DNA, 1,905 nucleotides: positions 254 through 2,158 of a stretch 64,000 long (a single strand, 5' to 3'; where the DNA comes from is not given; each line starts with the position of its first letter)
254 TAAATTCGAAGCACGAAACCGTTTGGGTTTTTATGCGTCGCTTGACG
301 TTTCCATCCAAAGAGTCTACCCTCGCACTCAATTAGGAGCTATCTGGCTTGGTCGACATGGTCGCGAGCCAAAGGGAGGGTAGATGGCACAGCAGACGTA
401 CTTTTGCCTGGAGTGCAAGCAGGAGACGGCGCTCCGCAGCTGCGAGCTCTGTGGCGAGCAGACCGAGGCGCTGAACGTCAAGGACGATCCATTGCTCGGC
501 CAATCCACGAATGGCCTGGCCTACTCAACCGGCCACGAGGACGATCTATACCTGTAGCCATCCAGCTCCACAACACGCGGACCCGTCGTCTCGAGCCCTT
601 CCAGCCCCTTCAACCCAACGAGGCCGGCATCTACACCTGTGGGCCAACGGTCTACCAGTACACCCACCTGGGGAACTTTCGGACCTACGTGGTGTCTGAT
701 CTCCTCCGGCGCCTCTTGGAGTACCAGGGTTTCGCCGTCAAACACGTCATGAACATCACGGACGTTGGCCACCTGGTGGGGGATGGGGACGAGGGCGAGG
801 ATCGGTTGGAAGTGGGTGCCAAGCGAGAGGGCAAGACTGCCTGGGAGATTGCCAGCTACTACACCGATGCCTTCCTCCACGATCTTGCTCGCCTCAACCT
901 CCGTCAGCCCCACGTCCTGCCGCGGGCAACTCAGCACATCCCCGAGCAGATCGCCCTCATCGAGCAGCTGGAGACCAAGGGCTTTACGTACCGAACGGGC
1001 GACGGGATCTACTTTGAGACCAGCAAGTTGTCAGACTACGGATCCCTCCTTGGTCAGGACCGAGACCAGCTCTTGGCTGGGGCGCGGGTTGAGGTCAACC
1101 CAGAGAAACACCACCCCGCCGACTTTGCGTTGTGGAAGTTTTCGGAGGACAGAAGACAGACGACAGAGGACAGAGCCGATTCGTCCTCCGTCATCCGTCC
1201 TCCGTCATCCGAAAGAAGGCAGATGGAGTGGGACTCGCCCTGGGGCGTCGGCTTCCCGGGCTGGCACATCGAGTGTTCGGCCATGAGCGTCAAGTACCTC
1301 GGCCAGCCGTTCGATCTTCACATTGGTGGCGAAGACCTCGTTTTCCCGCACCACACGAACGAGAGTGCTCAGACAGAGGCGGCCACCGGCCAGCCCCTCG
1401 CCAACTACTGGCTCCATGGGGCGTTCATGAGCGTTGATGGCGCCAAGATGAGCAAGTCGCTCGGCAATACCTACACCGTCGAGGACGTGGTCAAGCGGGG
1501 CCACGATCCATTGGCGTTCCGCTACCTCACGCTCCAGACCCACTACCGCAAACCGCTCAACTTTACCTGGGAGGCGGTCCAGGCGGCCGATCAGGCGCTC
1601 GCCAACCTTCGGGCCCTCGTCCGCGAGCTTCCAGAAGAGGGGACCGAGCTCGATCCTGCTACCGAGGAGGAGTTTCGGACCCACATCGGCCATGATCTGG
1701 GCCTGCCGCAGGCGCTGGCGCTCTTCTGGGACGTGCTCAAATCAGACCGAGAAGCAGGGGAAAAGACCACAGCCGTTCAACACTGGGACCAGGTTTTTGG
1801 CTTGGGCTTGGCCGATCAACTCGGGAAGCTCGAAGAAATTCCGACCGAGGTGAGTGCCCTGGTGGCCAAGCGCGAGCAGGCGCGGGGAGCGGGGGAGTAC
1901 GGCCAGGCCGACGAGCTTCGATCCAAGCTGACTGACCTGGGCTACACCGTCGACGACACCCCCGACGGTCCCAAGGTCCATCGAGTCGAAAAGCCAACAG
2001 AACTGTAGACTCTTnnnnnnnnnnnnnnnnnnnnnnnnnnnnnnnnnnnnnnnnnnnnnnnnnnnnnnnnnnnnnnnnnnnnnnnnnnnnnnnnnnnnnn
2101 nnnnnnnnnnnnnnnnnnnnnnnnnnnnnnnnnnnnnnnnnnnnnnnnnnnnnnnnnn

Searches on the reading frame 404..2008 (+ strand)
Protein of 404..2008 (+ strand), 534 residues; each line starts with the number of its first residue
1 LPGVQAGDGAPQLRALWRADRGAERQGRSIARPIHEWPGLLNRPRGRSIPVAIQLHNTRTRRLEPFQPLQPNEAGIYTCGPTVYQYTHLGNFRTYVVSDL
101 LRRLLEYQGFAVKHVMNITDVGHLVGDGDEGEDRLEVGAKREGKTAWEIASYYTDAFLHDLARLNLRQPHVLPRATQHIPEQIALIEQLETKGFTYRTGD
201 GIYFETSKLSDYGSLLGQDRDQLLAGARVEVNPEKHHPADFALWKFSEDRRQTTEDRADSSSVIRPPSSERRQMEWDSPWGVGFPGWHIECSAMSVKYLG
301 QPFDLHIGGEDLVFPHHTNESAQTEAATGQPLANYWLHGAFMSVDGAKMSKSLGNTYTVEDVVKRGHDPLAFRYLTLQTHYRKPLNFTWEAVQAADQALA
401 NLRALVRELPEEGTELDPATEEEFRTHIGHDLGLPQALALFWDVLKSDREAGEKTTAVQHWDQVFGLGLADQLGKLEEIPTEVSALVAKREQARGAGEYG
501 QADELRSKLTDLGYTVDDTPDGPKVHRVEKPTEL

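Call 6: search_protein_families(library=pfam, proteins=[window:404-2008:+], max_evalue=0.1)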
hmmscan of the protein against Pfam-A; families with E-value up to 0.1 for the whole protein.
window:404-2008:+ (534 aa): 5 families
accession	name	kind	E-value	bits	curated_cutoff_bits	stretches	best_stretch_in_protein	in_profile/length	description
PF01406.26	tRNA-synt_1e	-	1.9e-97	326.8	27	1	66-395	2-299/301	tRNA synthetases class I (C) catalytic domain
PF09334.17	tRNA-synt_1g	-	4e-09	36.2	20.1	2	309-394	289-373/391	tRNA synthetases class I (M)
PF23493.1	CysS_C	-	2.2e-08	34.5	23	1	478-521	3-46/51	Cysteinyl-tRNA ligase anticodon binding domain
PF00133.28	tRNA-synt_1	-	7.4e-07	28.7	22.7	1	302-386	328-412/414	tRNA synthetases class I (I, L, M and V)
PF01921.24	tRNA-synt_1f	-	1.1e-05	25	27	1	345-400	279-333/360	tRNA synthetases class I (K)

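Call 7: search_protein_families(library=ncbifam, proteins=[window:404-2008:+], max_evalue=0.1)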
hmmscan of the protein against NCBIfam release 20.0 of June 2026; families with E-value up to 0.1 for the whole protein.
window:404-2008:+ (534 aa): 18 families
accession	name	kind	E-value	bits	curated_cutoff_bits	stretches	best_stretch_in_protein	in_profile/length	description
NF011108.0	PRK14536.1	equivalog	6.2e-137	457.3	780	2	52-405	2-336/490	cysteine--tRNA ligase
TIGR00435.1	cysS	equivalog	4.5e-124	415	340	1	54-527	2-465/466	cysteine--tRNA ligase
NF011107.0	PRK14534.1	equivalog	1.8e-96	324.1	744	1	53-527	3-480/481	cysteine--tRNA ligase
TIGR03447.1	mycothiol_MshC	equivalog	2e-65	221.2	485.1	2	275-454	214-391/411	cysteine--1-D-myo-inosityl 2-amino-2-deoxy-alpha-D-glucopyranoside ligase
TIGR00398.1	metG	equivalog_domain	2.5e-09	36.4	336.35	2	324-394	303-373/530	methionine--tRNA ligase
NF008957.0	PRK12300.1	subfamily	1.4e-07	29.9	677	1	341-415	619-693/946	leucine--tRNA ligase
NF001100.0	PRK00133.1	equivalog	5.9e-07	28.4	587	1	337-393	319-376/676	methionine--tRNA ligase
TIGR00392.1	ileS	equivalog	6.5e-07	27.9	621.4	1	333-403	596-665/861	isoleucine--tRNA ligase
NF009687.0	PRK13208.1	equivalog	1.6e-05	23.3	738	1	327-401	513-586/801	valine--tRNA ligase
TIGR00422.1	valS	equivalog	0.00013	20.1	612.1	1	286-396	466-574/863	valine--tRNA ligase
TIGR00395.1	leuS_arch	equivalog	0.00035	18.7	648.5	1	338-413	606-685/938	leucine--tRNA ligase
NF008900.0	PRK12267.1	equivalog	0.00049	18.7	598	1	302-387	254-338/648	methionine--tRNA ligase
NF004349.1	PRK05729.1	equivalog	0.0044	15.3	704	1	307-393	474-561/860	valine--tRNA ligase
TIGR00396.1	leuS_bact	equivalog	0.0046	15.1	548.4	0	87-116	44-73/843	leucine--tRNA ligase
TIGR00467.1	lysS_arch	equivalog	0.022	13.2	147.55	0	85-116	30-61/515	lysine--tRNA ligase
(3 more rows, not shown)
